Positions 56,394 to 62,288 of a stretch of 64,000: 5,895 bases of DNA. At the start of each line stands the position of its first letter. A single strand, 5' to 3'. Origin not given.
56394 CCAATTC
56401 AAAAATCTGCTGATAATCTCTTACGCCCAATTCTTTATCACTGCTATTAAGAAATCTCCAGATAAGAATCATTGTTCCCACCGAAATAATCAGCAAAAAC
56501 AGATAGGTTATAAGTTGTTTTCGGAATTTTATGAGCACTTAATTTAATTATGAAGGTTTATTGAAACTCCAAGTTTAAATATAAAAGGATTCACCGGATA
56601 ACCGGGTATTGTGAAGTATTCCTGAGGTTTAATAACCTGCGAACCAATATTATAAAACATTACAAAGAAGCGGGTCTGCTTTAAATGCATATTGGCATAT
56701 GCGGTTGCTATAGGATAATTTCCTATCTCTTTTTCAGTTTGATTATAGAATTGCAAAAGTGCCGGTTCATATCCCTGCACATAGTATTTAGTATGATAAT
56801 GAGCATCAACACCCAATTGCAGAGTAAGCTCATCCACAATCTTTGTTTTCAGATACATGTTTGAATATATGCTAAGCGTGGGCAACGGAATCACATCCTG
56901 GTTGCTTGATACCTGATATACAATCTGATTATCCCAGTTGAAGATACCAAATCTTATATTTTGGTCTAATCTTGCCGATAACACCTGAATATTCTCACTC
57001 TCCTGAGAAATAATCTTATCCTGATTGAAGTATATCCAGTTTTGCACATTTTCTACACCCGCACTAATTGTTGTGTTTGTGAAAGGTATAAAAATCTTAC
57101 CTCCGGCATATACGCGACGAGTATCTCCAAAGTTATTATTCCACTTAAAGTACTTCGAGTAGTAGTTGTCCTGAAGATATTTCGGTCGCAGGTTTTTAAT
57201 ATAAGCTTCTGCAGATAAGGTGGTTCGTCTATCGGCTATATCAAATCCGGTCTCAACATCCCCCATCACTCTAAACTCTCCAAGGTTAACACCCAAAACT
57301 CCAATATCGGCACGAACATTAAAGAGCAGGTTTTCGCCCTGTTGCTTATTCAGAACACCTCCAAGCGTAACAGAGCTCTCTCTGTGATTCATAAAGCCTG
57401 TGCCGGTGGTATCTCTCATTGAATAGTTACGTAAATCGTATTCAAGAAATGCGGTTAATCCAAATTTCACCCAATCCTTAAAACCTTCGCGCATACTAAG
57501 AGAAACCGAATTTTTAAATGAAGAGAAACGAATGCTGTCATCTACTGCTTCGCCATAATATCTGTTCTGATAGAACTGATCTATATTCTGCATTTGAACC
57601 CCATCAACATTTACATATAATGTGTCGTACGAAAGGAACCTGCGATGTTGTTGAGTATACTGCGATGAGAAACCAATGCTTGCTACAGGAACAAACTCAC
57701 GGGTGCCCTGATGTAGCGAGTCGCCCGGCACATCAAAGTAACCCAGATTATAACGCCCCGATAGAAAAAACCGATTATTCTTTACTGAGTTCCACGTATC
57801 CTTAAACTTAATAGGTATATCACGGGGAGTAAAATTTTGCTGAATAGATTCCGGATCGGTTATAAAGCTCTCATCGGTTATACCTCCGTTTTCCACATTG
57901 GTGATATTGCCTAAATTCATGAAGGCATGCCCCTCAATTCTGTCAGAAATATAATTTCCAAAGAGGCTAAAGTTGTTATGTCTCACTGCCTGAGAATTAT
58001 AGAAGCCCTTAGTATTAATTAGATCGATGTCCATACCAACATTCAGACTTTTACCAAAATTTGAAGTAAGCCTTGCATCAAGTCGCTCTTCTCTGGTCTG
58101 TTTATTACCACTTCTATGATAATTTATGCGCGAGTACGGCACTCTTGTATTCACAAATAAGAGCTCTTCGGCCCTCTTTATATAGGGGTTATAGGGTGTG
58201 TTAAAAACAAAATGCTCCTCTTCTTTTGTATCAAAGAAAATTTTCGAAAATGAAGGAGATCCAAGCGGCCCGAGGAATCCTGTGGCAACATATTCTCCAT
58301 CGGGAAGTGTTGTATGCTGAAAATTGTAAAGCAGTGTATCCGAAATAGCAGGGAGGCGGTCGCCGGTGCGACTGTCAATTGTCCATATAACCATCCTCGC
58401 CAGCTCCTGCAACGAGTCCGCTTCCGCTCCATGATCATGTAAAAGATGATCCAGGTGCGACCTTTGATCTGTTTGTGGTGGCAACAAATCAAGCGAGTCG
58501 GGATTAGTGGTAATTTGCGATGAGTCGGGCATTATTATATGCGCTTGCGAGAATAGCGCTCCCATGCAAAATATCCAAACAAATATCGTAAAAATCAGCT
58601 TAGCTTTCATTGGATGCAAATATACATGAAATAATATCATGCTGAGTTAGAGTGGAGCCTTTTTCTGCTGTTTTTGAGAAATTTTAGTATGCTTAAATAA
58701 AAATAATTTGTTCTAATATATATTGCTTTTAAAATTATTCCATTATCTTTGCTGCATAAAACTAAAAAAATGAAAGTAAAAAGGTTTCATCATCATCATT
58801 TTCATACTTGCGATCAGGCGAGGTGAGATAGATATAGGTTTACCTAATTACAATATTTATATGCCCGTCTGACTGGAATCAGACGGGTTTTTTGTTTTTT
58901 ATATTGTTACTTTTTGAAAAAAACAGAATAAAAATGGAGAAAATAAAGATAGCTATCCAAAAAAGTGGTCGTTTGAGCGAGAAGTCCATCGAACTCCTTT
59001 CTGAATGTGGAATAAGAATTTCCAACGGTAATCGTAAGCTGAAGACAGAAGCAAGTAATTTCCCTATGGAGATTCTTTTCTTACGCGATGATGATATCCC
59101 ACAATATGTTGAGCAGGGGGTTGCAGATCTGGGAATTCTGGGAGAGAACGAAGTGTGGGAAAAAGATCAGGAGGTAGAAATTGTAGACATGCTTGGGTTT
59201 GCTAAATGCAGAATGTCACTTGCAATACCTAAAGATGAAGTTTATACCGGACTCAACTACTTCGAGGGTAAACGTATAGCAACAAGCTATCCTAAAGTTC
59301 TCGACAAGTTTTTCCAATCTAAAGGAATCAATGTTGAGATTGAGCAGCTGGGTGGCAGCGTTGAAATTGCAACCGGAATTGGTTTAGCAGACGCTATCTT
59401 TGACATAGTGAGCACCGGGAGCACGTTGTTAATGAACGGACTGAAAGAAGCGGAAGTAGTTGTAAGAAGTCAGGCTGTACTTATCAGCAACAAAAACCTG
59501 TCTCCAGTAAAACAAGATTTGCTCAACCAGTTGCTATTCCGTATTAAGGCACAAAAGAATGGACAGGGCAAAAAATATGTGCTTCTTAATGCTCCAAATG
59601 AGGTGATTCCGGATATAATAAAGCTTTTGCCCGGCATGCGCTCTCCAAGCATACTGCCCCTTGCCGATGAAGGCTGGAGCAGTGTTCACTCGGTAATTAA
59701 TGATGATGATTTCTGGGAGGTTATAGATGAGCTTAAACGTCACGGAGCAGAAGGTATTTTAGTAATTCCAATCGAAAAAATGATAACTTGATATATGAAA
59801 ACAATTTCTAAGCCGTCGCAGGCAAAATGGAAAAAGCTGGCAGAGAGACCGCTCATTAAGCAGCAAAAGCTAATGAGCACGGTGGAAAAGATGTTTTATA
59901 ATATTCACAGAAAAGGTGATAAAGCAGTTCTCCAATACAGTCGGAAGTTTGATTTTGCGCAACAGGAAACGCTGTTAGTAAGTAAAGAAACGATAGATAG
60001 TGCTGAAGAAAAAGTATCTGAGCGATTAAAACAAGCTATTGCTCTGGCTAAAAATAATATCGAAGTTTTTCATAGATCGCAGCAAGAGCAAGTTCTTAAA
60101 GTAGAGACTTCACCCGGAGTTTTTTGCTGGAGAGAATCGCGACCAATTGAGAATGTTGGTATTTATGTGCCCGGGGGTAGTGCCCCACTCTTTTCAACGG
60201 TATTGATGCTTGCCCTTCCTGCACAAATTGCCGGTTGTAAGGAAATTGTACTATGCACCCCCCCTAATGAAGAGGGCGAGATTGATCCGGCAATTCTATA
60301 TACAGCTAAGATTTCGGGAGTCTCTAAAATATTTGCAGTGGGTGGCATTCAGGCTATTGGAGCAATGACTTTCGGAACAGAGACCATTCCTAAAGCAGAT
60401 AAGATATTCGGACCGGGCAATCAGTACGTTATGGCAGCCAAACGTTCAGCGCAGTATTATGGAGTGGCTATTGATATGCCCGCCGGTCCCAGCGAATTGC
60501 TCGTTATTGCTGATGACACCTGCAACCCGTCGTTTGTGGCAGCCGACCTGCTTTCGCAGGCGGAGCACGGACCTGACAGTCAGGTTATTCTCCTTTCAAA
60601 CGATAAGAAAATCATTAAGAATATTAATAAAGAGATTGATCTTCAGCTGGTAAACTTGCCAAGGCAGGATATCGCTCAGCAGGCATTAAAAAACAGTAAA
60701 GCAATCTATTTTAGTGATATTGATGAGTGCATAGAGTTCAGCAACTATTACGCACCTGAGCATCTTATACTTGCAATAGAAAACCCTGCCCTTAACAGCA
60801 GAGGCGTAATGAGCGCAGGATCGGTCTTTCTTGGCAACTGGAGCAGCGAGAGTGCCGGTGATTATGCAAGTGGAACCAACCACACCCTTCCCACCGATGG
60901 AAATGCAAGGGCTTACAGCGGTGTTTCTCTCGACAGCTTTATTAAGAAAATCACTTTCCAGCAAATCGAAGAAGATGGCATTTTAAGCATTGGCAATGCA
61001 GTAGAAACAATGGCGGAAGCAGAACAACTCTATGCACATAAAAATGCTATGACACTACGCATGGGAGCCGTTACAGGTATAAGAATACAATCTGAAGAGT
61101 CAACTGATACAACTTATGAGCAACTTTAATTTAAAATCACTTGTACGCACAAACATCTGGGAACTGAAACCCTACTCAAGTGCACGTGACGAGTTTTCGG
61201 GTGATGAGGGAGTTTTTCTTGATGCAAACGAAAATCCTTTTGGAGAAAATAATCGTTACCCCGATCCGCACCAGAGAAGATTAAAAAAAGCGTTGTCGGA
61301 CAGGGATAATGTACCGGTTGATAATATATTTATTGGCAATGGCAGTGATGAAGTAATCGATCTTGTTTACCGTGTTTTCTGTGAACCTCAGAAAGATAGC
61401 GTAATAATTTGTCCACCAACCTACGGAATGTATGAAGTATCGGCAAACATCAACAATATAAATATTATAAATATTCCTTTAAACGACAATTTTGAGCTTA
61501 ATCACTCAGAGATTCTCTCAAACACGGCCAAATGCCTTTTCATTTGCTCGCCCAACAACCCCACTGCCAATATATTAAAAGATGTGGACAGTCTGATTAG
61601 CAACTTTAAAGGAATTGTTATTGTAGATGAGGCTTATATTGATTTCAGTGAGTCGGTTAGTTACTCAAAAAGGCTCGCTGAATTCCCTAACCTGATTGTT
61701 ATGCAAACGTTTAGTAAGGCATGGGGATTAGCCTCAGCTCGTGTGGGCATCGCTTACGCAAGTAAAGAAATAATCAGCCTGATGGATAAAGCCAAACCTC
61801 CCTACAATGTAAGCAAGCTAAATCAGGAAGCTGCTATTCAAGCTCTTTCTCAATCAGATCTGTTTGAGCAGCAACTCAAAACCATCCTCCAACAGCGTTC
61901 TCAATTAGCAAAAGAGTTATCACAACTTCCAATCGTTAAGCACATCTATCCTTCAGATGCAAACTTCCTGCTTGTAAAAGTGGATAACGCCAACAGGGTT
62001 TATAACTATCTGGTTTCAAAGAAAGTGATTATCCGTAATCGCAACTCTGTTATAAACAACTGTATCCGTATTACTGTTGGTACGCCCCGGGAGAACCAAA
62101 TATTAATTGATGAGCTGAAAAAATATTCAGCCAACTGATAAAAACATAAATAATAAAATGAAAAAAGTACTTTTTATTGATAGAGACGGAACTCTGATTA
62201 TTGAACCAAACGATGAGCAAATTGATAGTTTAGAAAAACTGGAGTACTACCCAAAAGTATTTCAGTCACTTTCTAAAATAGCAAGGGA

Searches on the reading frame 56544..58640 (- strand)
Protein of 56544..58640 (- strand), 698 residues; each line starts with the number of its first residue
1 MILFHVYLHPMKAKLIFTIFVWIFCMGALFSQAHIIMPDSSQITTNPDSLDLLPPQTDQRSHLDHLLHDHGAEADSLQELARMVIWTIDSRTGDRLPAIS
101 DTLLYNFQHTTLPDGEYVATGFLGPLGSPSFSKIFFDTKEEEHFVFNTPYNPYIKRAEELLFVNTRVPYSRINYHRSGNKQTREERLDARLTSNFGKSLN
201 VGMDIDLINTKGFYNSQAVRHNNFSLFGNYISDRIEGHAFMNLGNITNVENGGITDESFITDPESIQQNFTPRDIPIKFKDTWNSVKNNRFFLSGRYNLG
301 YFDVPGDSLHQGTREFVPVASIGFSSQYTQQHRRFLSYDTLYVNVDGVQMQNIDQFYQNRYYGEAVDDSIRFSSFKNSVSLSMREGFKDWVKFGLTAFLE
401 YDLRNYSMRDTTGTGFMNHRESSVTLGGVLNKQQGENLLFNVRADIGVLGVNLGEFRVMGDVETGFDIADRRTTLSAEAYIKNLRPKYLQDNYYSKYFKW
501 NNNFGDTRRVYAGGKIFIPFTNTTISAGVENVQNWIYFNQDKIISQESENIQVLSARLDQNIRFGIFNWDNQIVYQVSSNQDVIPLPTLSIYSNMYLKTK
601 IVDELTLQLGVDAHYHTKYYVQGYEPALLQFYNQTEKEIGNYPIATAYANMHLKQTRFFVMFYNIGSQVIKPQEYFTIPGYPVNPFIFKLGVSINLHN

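Call 56: search_protein_families(library=pfam, proteins=[window:56544-58640:-], max_evalue=0.00001)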
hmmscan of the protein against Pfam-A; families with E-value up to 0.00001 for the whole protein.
window:56544-58640:- (698 aa): 1 family
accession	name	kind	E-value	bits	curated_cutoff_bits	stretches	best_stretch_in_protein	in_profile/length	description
PF14121.12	Porin_10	-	7e-174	580.3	27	1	85-698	4-597/597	Putative porin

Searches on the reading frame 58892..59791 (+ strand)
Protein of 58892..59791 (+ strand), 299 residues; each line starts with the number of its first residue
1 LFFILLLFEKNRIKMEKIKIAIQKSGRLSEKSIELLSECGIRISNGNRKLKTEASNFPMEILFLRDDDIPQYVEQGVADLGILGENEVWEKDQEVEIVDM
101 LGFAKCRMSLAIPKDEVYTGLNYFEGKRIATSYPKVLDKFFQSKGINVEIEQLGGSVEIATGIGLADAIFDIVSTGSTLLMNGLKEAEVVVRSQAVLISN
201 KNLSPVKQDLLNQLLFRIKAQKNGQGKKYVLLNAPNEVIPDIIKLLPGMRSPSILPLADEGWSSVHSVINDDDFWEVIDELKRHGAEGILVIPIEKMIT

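Call 56: search_protein_families(library=pfam, proteins=[window:58892-59791:+], max_evalue=0.00001)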
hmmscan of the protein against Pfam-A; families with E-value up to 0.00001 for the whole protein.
window:58892-59791:+ (299 aa): 2 families
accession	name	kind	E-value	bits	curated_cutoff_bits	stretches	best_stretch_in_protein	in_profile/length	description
PF01634.23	HisG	-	6e-52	176.2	25.5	1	65-219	1-157/158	ATP phosphoribosyltransferase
PF08029.16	HisG_C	-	2.7e-26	91.9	23.5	1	225-296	2-73/73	HisG, C-terminal domain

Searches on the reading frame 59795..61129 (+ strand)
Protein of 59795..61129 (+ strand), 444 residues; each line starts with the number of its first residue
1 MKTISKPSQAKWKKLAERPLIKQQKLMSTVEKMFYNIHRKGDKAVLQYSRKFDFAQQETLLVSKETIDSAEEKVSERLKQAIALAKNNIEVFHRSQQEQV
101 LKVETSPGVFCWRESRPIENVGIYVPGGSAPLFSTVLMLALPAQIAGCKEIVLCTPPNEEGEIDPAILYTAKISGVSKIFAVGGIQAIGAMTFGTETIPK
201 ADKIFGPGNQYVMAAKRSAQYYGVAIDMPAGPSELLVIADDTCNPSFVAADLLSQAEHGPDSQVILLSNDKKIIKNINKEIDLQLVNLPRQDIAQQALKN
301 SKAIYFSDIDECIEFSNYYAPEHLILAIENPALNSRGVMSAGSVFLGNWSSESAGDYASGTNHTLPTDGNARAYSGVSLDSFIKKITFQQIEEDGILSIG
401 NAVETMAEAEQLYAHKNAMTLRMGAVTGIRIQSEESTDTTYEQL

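Call 56: search_protein_families(library=pfam, proteins=[window:59795-61129:+], max_evalue=0.00001)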
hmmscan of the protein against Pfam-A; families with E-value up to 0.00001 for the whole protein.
window:59795-61129:+ (444 aa): 1 family
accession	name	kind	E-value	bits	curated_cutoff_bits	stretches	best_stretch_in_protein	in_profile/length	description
PF00815.25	Histidinol_dh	-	4.3e-165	550.1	27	1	18-423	3-411/411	Histidinol dehydrogenase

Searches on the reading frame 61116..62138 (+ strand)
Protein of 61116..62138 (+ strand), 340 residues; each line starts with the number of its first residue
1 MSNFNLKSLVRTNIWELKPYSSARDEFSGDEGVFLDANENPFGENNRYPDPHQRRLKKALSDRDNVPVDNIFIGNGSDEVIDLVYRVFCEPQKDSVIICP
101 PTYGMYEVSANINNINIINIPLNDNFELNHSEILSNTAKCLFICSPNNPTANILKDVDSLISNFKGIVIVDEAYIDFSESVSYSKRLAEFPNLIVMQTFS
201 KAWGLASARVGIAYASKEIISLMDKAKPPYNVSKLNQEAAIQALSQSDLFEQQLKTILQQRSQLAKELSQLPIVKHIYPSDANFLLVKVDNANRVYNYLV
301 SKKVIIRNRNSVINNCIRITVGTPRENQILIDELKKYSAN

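Call 56: search_protein_families(library=pfam, proteins=[window:61116-62138:+], max_evalue=0.00001)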
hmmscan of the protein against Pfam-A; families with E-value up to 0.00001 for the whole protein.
window:61116-62138:+ (340 aa): 1 family
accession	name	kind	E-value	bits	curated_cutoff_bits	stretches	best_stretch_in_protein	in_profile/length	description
PF00155.27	Aminotran_1_2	-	1.5e-50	172.9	19.7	1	40-333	30-360/361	Aminotransferase class I and II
